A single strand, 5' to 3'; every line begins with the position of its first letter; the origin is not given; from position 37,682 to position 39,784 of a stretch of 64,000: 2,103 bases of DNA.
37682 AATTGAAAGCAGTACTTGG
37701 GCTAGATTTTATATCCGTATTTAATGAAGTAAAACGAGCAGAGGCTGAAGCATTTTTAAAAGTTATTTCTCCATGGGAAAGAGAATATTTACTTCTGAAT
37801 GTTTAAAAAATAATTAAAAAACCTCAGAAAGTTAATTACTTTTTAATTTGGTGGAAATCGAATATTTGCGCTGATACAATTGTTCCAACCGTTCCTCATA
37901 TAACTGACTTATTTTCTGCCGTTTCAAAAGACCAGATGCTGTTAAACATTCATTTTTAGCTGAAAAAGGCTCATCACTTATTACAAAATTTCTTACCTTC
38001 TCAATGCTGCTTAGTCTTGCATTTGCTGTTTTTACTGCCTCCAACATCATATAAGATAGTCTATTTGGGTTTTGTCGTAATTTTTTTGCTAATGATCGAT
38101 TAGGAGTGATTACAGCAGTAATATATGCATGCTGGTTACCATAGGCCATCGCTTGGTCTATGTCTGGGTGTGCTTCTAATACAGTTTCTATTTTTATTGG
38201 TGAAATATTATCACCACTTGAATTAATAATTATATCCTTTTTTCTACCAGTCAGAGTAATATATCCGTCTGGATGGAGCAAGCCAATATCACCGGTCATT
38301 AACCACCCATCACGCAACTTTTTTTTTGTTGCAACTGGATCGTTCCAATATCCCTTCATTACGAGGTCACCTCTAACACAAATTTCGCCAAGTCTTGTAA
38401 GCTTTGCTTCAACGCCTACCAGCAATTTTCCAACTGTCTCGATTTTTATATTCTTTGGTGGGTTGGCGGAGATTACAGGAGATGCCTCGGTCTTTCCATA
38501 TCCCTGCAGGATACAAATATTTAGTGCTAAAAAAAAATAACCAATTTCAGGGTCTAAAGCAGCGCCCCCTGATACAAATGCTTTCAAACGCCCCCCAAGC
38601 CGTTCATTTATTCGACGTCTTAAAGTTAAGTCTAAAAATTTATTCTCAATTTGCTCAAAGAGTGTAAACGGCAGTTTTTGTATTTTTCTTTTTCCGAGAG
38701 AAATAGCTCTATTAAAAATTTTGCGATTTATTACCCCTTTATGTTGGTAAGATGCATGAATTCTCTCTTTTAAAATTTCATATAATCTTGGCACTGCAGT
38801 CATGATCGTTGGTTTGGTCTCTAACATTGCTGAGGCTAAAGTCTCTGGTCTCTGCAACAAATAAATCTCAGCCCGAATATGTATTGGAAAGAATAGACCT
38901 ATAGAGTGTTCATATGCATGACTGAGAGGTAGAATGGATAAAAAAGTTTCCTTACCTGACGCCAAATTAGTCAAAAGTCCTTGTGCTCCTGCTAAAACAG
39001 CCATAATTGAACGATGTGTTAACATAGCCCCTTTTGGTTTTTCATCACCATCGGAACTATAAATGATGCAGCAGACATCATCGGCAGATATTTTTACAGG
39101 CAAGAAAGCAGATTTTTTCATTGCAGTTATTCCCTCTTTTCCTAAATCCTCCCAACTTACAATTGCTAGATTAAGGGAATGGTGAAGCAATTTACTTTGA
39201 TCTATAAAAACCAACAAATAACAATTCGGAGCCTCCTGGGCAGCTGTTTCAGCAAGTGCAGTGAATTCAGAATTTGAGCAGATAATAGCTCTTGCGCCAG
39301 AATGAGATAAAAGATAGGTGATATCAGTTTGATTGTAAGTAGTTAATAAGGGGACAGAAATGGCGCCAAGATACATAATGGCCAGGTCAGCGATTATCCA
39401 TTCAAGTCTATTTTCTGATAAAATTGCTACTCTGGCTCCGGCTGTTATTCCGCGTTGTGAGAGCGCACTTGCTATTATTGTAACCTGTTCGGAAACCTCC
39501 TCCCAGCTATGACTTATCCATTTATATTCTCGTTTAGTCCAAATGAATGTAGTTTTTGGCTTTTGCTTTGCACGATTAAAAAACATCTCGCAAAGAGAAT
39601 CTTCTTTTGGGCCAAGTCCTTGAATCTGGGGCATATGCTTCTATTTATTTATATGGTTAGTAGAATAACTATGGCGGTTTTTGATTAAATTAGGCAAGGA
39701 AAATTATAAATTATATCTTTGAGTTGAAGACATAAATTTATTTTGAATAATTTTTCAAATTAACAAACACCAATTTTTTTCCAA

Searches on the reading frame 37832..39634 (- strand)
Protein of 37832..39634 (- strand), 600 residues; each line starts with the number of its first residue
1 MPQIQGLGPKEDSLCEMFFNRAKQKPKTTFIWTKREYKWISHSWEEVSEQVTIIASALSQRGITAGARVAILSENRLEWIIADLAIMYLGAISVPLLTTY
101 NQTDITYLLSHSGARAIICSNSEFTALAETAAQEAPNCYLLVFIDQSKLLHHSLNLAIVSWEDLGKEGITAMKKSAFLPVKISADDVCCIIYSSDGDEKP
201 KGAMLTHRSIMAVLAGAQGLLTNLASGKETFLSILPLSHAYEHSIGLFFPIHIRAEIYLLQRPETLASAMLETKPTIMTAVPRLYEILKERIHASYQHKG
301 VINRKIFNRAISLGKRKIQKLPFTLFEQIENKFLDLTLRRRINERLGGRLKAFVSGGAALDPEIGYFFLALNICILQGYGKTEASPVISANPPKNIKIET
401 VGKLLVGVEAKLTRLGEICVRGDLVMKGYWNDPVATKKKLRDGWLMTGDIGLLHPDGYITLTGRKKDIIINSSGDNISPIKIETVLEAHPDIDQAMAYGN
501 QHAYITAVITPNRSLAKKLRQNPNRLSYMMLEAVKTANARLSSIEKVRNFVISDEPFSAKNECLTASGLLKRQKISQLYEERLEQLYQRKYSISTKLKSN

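Call 47: search_protein_families(library=ncbifam, proteins=[window:37832-39634:-], max_evalue=0.00001)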
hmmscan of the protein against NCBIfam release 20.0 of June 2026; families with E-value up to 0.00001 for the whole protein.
window:37832-39634:- (600 aa): 100 families (the best 25 are shown)
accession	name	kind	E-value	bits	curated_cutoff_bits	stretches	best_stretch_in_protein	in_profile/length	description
NF038343.1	ligase_FadD11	exception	1.4e-75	254.9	950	1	13-590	2-584/585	fatty acid--CoA ligase FadD11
NF004837.0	PRK06187.1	subfamily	6.4e-75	252.4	476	2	348-496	286-452/531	long-chain-fatty-acid--CoA ligase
NF004114.0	PRK05605.1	equivalog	9.7e-58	195.9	766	3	354-501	344-504/575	long-chain-fatty-acid--CoA ligase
NF005801.1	PRK07656.1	equivalog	3.7e-53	180.9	657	2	43-289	28-268/500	FadD3 family acyl-CoA ligase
NF041592.1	carboxyl_red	equivalog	6.9e-51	173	1300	1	34-589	70-621/1160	carboxylic acid reductase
NF009233.0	PRK12583.1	subfamily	3.1e-50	171.1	832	2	375-499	346-483/558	fatty acid CoA ligase family protein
NF005702.0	PRK07514.1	subfamily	3.7e-49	167.4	558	2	340-504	262-438/506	malonyl-CoA synthase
NF006020.0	PRK08162.1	subfamily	2.1e-47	161.7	677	2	413-495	387-468/545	acyl-CoA synthetase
NF006182.0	PRK08316.1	subfamily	2.4e-47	161.6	663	2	21-265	20-249/523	fatty acyl-CoA synthetase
NF004229.0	PRK05677.1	subfamily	3.6e-47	161.1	879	2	259-499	236-488/563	long-chain-fatty-acid--CoA ligase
NF004758.0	PRK06087.1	equivalog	2.5e-46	158.2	736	2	11-290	23-294/548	medium-chain fatty-acid--CoA ligase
NF006181.0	PRK08314.1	subfamily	2.1e-45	155.1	705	2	40-269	48-288/563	long-chain-fatty-acid--CoA ligase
TIGR01923.1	menE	equivalog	4.9e-45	154.2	330.15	2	338-501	212-383/442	o-succinylbenzoate--CoA ligase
NF052580.1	Str24CoAsynCasG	equivalog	9.4e-45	153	750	2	374-505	346-488/548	steroid-24-oyl-CoA synthetase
NF005307.0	PRK06839.1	equivalog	4.7e-44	150.9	748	2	351-504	267-431/496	o-succinylbenzoate--CoA ligase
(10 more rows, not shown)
